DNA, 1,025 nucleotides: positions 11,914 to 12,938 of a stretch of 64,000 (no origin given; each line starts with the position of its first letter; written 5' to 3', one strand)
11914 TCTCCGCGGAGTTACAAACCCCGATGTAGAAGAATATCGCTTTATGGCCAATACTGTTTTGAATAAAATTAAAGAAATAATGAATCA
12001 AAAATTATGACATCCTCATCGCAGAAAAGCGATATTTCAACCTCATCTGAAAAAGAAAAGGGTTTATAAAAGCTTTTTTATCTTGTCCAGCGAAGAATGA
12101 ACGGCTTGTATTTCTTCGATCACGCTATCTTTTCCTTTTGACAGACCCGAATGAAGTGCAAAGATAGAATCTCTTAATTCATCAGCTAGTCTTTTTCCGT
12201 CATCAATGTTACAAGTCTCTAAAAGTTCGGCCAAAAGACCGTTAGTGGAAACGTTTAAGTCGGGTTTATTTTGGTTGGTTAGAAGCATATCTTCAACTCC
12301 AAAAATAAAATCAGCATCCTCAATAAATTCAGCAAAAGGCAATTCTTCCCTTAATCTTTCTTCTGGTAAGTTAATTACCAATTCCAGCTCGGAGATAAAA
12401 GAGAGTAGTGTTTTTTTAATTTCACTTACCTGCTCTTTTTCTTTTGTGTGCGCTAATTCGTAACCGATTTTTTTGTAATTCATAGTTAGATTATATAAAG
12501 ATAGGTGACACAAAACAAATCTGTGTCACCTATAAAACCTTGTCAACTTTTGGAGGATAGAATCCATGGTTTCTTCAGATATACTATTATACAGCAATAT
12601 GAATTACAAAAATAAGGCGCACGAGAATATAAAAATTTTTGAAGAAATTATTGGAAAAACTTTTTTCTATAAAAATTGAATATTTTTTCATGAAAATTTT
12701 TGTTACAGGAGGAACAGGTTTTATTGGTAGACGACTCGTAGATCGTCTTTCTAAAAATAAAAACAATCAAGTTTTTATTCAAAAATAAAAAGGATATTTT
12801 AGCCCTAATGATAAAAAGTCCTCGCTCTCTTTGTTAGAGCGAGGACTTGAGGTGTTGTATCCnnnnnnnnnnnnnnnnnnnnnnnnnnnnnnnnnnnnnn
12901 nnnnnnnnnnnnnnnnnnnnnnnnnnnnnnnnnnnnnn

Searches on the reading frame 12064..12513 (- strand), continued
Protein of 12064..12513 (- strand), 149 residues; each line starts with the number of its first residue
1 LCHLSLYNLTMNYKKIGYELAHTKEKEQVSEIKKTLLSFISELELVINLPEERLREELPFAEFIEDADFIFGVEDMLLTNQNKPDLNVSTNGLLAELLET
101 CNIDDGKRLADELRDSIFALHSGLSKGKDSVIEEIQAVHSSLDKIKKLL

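Call 49: fold_search(model_id=the predicted structure, library=pdb)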
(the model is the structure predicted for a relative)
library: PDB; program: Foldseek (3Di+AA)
matches with E <= 10: 110; with E <= 0.001: 0
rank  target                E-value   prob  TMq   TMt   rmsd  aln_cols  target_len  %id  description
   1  3ls1_A                4.2e-01  0.84  0.41  0.42   7.2       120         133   16  Crystal Structure of Cyanobacterial PsbQ from Synechocystis sp. PCC 6803 complexed with Zn2+ (released 2010-03-31)
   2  3ls0                  4.7e-01  0.63  0.37  0.44  11.3       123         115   18  Crystal Structure of Cyanobacterial PsbQ from Synechocystis sp. PCC 6803 (released 2010-03-31)
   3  8tow_Q                6.1e-01  0.75  0.42  0.49   6.9       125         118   15  Structure of a mutated photosystem II complex reveals perturbation of the oxygen-evolving complex (released 2024-06-19)
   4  9phw_Q                7.1e-01  0.57  0.41  0.48   7.0       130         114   16  Structure of the D1-Val185Asn mutated photosystem II complex with slow O-O bond formation reveals changes in the Cl1 w (released 2025-10-22)
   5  4euk_B                1.7e+00  0.04  0.15  0.14  17.2       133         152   16  Crystal structure (released 2013-02-20)
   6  7vd5_Q                1.9e+00  0.23  0.32  0.30  14.7       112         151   16  Structure of C2S2M2-type PSII-FCPII supercomplex from diatom (released 2022-03-02)
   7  1wn0_C                1.9e+00  0.05  0.17  0.18  17.4       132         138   13  Crystal Structure of Histidine-containing Phosphotransfer Protein, ZmHP2, from maize (released 2005-01-25)
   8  8iwh_Q                2.0e+00  0.66  0.47  0.43   5.4       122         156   12  Structure and characteristics of a photosystem II supercomplex containing monomeric LHCX and dimeric FCPII antennae fr (released 2023-10-25)
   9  9g1t                  2.0e+00  0.23  0.35  0.34  13.5       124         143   13  Human LTC4 synthase in complex with compound 5 (released 2025-02-26)
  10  8bw8_F                2.0e+00  0.08  0.21  0.13  13.2       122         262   11  Crystal structure of the dCNK-SAM-CRIC-PDZ/dHYP-SAM complex (released 2024-02-21)
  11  8ka6_B                2.0e+00  0.05  0.20  0.20  18.4       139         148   19  De novo design protein -NA7 (released 2024-08-07)
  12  9tav_A                2.2e+00  0.13  0.30  0.32  13.1       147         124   13  De novo photoenzyme photoABLE2 in complex with substrate (released 2026-03-25)
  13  6sss_C                2.6e+00  0.18  0.35  0.36  13.8       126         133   13  Crystal structure of Human Microsomal Glutathione S-Transferase 2 (released 2021-02-03)
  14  9min_I                2.6e+00  0.12  0.27  0.30   8.0       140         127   13  Structure of a designed minibinder to NYESO1-A*02:01 (released 2025-08-06)
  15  3fyq                  2.6e+00  0.12  0.33  0.27  14.9       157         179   14  Structure of Drosophila melanogaster talin IBS2 domain (residues 1981-2168) (released 2009-02-03)
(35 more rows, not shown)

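Call 78: find_homologous_proteins(query=L001:7854-8420:+, max_evalue=0.00001)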
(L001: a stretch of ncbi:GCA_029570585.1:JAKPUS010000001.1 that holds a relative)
Query L001:7854-8420:+ (188 aa): 3 proteins with E <= 0.00001 among 56 candidates.
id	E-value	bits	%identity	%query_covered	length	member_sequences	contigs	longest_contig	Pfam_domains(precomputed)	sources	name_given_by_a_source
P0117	7.2e-116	402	96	100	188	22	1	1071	-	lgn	-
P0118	1.9e-40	157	44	99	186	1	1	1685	-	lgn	-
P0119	2.1e-39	153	41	99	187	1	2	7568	PF13302.14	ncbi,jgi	jgi:RimJ/RimL family protein N-acetyltransferase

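Call 79: find_encoding_contigs(protein=P0119, flank=4000, max_places=3)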
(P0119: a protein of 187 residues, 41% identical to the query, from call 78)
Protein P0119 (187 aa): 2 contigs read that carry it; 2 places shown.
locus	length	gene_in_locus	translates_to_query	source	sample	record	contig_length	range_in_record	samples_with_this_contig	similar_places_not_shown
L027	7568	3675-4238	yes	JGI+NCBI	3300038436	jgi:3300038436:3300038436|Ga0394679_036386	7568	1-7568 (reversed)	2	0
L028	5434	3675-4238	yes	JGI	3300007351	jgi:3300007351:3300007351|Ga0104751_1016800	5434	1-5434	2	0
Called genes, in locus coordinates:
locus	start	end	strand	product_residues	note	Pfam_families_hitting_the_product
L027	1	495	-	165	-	?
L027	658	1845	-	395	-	PF00579:tRNA-synt_1b, PF22421:SYY_C-terminal (weak), PF01479:S4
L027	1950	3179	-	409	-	PF05193:Peptidase_M16_C (weak)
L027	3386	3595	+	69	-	-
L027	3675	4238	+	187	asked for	PF13302:Acetyltransf_3 (weak)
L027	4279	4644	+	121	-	-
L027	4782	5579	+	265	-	-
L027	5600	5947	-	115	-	-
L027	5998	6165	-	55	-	-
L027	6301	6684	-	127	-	-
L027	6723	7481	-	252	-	PF00561:Abhydrolase_1 (weak)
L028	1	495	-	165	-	?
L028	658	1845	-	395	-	PF00579:tRNA-synt_1b, PF22421:SYY_C-terminal (weak), PF01479:S4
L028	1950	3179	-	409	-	PF05193:Peptidase_M16_C (weak)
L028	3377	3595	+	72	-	-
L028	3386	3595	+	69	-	-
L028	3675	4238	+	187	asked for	PF13302:Acetyltransf_3 (weak)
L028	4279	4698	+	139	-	-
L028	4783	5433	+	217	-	?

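Call 80: find_encoding_contigs(protein=P0118, flank=4000, max_places=3)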
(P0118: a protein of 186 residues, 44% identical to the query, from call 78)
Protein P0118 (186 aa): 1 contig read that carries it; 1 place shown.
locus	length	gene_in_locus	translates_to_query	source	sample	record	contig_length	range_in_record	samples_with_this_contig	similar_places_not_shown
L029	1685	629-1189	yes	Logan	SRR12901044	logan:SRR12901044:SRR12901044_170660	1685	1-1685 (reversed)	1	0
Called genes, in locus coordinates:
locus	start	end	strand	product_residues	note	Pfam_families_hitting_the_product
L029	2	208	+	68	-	?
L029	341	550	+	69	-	-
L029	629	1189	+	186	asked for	-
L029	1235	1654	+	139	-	-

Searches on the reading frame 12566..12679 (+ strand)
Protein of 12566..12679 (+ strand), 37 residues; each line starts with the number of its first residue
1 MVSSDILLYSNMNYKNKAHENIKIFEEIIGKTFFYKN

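Call 11: search_protein_families(library=pfam, proteins=[window:12566-12679:+], max_evalue=0.1)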
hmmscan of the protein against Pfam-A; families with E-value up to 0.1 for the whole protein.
window:12566-12679:+ (37 aa): 0 families

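Call 85: list_cluster_members(proteins=[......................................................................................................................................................, window:12566-12676:+, window:12067-12513:-])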
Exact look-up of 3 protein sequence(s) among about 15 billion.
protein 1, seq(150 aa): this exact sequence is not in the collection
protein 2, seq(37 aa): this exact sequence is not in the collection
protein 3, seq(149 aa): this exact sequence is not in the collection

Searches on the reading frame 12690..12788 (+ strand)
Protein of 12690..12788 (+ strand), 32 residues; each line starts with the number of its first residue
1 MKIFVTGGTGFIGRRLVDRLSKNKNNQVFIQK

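Call 11: search_protein_families(library=pfam, proteins=[window:12690-12788:+], max_evalue=0.1)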
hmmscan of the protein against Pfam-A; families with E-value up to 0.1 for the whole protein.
window:12690-12788:+ (32 aa): 9 families
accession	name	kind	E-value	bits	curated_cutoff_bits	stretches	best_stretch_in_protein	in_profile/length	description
PF01370.27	Epimerase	-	1.8e-05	24.8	20.9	1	3-26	1-24/240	NAD dependent epimerase/dehydratase family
PF01073.25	3Beta_HSD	-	0.00057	19.4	22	1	5-27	2-25/280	3-beta hydroxysteroid dehydrogenase/isomerase family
PF07993.18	NAD_binding_4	-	0.0009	18.9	20.1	1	5-29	1-27/258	Male sterility protein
PF02719.21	Polysacc_synt_2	-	0.0022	17.6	20.2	1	3-30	1-28/293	Polysaccharide biosynthesis protein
PF16363.11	GDP_Man_Dehyd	-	0.0028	17.6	27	1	4-29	1-26/332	GDP-mannose 4,6 dehydratase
PF05368.20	NmrA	-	0.018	15.1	27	1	2-31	4-32/298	NmrA-like family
PF04321.23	RmlD_sub_bind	-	0.021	14.3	27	1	1-26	1-26/287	RmlD substrate binding domain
PF08659.16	KR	-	0.079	13.3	22.6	1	4-27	4-27/180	KR domain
PF13460.12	NAD_binding_10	-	0.091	13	27.2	1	7-28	1-22/184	NAD(P)H-binding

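Call 68: find_encoding_contigs(protein=window:12690-12788:+, flank=2500, max_places=10)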
Protein window:12690-12788:+ (32 aa): 24 contigs read that carry it; 2 places shown.
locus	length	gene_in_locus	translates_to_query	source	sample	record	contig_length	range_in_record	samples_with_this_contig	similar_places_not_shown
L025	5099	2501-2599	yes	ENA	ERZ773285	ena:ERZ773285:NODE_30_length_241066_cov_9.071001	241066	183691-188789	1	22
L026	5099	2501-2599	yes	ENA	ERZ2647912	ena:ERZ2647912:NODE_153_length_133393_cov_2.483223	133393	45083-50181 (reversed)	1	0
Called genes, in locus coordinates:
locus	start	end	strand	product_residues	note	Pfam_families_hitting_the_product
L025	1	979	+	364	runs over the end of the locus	PF00226:DnaJ, PF01556:DnaJ_C, PF00684:DnaJ_CXXCXGXG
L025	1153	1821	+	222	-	PF01553:Acyltransferase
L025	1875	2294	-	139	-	-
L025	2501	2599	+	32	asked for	PF01370:Epimerase (weak)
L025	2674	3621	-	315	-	PF21068:ATPgraspMvdD (faint)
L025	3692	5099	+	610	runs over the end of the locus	PF20434:BD-FAE (faint), PF02129:Peptidase_S15 (faint), PF00561:Abhydrolase_1 (faint), PF12146:Hydrolase_4 (faint), PF00326:Peptidase_S9, PF01738:DLH (weak)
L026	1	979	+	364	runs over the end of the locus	PF00226:DnaJ, PF01556:DnaJ_C, PF00684:DnaJ_CXXCXGXG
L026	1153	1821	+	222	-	PF01553:Acyltransferase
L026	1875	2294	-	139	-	-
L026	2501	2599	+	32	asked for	PF01370:Epimerase (weak)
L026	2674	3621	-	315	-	PF21068:ATPgraspMvdD (faint)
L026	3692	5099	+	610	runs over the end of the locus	PF20434:BD-FAE (faint), PF02129:Peptidase_S15 (faint), PF00561:Abhydrolase_1 (faint), PF12146:Hydrolase_4 (faint), PF00326:Peptidase_S9, PF01738:DLH (weak)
